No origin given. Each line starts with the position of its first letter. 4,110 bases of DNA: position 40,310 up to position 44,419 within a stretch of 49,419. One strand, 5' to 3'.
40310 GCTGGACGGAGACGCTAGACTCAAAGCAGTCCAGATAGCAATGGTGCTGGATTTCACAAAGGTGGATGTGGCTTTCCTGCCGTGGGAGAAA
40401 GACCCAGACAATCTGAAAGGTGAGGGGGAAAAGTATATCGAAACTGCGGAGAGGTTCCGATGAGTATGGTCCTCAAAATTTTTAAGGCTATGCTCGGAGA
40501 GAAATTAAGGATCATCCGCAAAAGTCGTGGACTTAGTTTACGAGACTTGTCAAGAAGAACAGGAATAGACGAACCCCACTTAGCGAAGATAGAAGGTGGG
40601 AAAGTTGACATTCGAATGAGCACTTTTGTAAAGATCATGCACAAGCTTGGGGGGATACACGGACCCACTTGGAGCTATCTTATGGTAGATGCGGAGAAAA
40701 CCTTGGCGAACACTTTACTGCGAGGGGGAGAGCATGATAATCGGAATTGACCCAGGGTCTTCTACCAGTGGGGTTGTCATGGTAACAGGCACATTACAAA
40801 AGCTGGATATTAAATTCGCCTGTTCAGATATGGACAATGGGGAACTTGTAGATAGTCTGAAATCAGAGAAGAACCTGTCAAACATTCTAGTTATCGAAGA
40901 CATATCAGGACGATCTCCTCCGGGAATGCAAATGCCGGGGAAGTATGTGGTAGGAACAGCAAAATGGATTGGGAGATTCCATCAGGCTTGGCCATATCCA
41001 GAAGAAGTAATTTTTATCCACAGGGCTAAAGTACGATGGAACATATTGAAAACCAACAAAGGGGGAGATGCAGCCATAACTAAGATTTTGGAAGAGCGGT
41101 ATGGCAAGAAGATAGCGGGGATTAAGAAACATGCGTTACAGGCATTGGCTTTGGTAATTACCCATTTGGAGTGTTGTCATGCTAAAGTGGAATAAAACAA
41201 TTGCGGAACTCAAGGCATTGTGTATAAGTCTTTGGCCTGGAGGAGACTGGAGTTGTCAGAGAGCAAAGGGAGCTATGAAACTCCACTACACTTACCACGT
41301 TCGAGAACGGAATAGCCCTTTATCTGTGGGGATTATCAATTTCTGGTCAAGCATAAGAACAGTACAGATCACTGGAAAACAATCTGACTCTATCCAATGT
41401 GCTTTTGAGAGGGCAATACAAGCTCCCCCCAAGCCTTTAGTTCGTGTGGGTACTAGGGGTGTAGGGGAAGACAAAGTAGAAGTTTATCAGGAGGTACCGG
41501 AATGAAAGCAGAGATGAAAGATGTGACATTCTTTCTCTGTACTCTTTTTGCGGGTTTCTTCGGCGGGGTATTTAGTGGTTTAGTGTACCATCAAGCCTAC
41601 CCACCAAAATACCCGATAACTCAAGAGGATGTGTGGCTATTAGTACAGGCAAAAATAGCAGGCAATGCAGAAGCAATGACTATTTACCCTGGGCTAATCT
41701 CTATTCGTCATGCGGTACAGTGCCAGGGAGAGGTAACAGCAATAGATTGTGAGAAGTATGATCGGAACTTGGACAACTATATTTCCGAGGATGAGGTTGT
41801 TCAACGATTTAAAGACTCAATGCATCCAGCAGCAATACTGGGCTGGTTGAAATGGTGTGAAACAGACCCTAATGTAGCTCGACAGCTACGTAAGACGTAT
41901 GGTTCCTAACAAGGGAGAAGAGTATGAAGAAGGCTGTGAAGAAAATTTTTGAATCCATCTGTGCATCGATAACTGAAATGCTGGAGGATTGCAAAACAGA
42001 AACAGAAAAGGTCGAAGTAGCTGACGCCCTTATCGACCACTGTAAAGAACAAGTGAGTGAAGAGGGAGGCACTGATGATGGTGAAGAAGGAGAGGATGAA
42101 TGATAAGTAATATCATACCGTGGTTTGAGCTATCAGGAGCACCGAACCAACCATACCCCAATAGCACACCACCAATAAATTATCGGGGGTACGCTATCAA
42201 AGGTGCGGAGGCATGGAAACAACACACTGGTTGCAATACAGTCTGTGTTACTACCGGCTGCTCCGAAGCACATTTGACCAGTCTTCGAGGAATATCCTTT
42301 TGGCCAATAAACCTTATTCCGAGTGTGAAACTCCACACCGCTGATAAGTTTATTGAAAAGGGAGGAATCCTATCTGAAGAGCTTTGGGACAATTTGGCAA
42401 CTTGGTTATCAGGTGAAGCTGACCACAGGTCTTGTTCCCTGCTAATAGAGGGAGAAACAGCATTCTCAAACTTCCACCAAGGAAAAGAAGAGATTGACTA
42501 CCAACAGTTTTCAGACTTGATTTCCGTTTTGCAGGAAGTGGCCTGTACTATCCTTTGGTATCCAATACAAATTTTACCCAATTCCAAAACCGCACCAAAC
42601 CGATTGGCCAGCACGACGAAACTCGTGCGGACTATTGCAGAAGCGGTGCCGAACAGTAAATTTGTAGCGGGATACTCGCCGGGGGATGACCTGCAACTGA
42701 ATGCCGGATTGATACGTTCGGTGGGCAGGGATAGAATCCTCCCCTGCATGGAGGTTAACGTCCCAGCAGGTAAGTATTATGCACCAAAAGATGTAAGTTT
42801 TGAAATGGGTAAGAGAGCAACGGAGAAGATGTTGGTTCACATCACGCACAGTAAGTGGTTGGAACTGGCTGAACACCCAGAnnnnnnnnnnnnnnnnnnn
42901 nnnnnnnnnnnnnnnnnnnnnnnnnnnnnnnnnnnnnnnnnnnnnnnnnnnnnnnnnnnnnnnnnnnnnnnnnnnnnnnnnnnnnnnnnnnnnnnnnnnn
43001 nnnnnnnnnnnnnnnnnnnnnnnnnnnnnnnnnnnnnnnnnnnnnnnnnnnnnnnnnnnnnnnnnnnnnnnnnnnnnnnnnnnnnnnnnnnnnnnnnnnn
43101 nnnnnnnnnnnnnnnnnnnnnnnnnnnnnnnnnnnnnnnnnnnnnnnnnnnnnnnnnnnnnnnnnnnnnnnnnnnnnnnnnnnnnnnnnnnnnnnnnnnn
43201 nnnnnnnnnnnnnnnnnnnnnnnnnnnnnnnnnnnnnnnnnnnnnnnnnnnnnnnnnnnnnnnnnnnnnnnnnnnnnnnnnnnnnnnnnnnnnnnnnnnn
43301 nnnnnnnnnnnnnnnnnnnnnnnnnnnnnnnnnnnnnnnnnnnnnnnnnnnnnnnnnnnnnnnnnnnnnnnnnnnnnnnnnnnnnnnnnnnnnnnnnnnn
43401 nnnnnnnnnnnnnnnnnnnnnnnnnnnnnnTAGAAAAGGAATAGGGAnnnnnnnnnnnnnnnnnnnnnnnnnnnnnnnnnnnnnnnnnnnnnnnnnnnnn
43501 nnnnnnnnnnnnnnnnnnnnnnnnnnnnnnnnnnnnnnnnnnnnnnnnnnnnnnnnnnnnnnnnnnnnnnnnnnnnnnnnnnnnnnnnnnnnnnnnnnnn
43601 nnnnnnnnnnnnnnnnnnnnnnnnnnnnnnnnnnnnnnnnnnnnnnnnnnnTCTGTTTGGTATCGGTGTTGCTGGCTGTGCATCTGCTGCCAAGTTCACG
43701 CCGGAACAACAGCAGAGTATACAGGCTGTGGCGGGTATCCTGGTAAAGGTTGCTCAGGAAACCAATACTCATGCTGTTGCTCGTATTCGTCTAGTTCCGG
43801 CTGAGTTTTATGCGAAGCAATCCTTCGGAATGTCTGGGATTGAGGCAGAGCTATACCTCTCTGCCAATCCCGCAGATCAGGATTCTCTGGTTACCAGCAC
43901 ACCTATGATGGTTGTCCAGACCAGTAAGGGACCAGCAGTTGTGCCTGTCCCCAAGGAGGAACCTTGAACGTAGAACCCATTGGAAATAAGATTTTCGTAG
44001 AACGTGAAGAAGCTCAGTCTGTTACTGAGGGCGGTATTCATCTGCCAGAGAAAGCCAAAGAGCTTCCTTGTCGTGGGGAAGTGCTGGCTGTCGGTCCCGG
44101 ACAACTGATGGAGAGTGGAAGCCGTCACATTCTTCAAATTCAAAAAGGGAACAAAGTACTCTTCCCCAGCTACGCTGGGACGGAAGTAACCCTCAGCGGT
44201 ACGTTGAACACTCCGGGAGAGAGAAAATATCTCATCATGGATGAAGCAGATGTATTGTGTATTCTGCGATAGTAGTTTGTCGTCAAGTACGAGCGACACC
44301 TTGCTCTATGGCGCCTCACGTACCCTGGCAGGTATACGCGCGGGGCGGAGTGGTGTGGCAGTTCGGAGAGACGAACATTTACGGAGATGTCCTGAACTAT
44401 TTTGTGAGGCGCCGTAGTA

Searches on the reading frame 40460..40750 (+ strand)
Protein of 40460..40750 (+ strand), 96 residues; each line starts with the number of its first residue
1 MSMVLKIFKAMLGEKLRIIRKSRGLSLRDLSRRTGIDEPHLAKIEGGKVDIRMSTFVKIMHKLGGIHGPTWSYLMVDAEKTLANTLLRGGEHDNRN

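Call 34: search_protein_families(library=pfam, proteins=[window:40460-40750:+], max_evalue=0.05)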
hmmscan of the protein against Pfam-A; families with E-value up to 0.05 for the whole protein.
window:40460-40750:+ (96 aa): 7 families
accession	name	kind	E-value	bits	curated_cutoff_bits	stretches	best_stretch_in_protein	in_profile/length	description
PF12844.13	HTH_19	-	2.9e-09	37.1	30.2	1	13-64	1-52/64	Helix-turn-helix domain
PF01381.28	HTH_3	-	1.1e-08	35.4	23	1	16-64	1-49/55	Helix-turn-helix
PF13560.12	HTH_31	-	4.1e-08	33.9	27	1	12-61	2-52/64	Helix-turn-helix domain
PF13443.12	HTH_26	-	2.1e-06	28.3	22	1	15-60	1-47/63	Cro/C1-type HTH DNA-binding domain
PF13413.12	HTH_25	-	3.5e-06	27.2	24.6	1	16-50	2-36/62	Helix-turn-helix domain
PF13744.12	HTH_37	-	0.012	15.8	27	1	9-50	16-57/80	Helix-turn-helix domain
PF13412.12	HTH_24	-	0.045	13.8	21.9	0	16-39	9-32/48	Winged helix-turn-helix DNA-binding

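Call 81: search_solved_structures(query=window:40460-40747:+, max_evalue=0.01)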
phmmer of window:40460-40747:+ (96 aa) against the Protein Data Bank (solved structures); distinct sequences matched with E-value up to 0.01: 14.
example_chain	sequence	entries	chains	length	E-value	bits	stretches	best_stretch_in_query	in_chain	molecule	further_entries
1y9q_A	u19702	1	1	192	6.7e-05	26.5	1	2-62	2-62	transcriptional regulator, HTH_3 family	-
9sf2_A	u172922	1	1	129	0.00012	25.7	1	13-82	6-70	Transcriptional regulator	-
6jq1_A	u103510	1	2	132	0.00019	25.1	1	12-56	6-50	Transcriptional regulator, XRE family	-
6af3_B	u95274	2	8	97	0.00043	23.9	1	13-65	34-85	HigA antitoxin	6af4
8ezt_A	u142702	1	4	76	0.00055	23.6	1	15-63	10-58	HipB(Lp)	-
3f51_A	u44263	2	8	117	0.0006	23.4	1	8-65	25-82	Clp gene regulator (ClgR)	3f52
7t5u_A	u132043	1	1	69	0.0014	22.3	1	11-47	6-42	Helix-turn-helix domain-containing protein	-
6rnz_A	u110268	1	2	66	0.0016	22.1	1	12-57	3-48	HTH-type transcriptional regulator DdrOC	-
3vk0_A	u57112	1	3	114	0.0026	21.4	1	8-64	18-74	Transcriptional regulator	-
9p9u_A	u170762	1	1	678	0.0036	21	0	31-75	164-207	Epidermal growth factor receptor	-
6rnx_A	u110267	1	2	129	0.0056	20.4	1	12-56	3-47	HTH-type transcriptional regulator DdrOC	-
6rmq_A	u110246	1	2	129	0.006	20.3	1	12-56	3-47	HTH-type transcriptional regulator DdrOC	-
3qq6_A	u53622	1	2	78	0.008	19.8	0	11-62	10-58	HTH-type transcriptional regulator sinR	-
1b0n_A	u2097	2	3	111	0.0099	19.6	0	11-47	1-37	PROTEIN (SINR PROTEIN) | HTH-TYPE TRANSCRIPTIONAL REGULATOR SINR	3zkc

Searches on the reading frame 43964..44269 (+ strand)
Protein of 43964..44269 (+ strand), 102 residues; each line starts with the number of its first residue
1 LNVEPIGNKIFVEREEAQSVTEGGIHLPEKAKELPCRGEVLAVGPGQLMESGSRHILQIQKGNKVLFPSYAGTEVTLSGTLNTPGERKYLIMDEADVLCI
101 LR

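Call 35: find_related_loci(query=window:43964-44269:+, collection=genome_contigs, flank=1000)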
Query window:43964-44269:+ (102 aa) in genome_contigs; peptide patterns used: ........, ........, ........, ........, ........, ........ (x = any residue, [..] = any of these).
204 stretches matched a pattern; 51 encode a relative of the query (tblastn E <= 1e-3); 51 distinct loci.
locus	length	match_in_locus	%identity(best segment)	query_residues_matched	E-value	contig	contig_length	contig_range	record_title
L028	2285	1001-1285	54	1-101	2e-30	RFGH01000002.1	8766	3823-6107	MAG: Planctomycetota bacterium isolate J019 k99_1703, whole genome shotgun sequence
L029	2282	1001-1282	49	1-101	4e-29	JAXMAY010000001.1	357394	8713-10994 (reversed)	MAG: Gemmataceae bacterium isolate STL-PLA22 C4.68.fa-1, whole genome shotgun sequence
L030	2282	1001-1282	49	1-101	8e-29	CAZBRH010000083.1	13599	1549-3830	MAG TPA_asm: uncultured Planctomycetota bacterium isolate SRP290908_co1_415 genome assembly, contig: NODE_6312_length_13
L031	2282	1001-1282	50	1-101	1e-28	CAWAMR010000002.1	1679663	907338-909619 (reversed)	MAG: uncultured Planctomycetota bacterium isolate MFD01716.bin.2.152 genome assembly, contig: contig_17416, whole genome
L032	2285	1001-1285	49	1-102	1e-28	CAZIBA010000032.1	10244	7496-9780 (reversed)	MAG TPA_asm: uncultured Planctomycetota bacterium isolate binchicken_co89_540 genome assembly, contig: NODE_13227_length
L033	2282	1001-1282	48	1-101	5e-28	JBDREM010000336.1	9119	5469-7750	MAG: Planctomycetota bacterium isolate MEGAHIT-group-1.315 k141_5166748, whole genome shotgun sequence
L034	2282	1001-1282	48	1-101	4e-28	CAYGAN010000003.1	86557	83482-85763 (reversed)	MAG TPA_asm: uncultured Planctomycetales bacterium isolate ERP108616_co2_66 genome assembly, contig: NODE_188_length_865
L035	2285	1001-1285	50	1-102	7e-28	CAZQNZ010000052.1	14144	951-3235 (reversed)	MAG TPA_asm: uncultured Planctomycetia bacterium isolate SRP185896_co2_331 genome assembly, contig: NODE_4007_length_141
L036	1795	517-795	48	2-101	9e-28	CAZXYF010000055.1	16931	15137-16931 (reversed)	MAG TPA_asm: uncultured candidatus Brocadiaceae bacterium isolate ERP127260_co1_93 genome assembly, contig: NODE_1464_le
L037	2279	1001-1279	45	2-101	2e-27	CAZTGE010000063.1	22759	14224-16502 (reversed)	MAG TPA_asm: uncultured candidatus Brocadiaceae bacterium isolate SRP252850_co1_137 genome assembly, contig: NODE_4032_l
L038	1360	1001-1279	46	2-101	2e-27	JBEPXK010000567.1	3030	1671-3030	MAG: Planctomycetota bacterium isolate 02_S197.metabat2_refined.007 NODE_36396_length_3030_cov_3.446779, whole genome sh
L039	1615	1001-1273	45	4-101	2e-27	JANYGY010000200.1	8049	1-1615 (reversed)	MAG: Planctomycetales bacterium isolate GL140_1_metabinner_115_sub GL140_1_k141_543522, whole genome shotgun sequence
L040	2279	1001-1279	44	2-101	3e-27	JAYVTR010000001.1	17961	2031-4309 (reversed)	MAG: Planctomycetota bacterium isolate GL74_UP_concoct_31_sub GL74_UP_concoct_31_sub_0, whole genome shotgun sequence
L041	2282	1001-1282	49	2-102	3e-27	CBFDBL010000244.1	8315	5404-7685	MAG TPA_asm: uncultured bacterium isolate SRR26215675_binner12_Refined_65 genome assembly, contig: ERZ25073486.8196, who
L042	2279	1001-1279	53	2-101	4e-27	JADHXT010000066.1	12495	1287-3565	MAG: Candidatus Brocadiia bacterium isolate BS750m-G60 BS-750m-C8984, whole genome shotgun sequence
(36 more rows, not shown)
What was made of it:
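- The phage Cpn10 is closest to Planctomycetota GroES (call 35).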
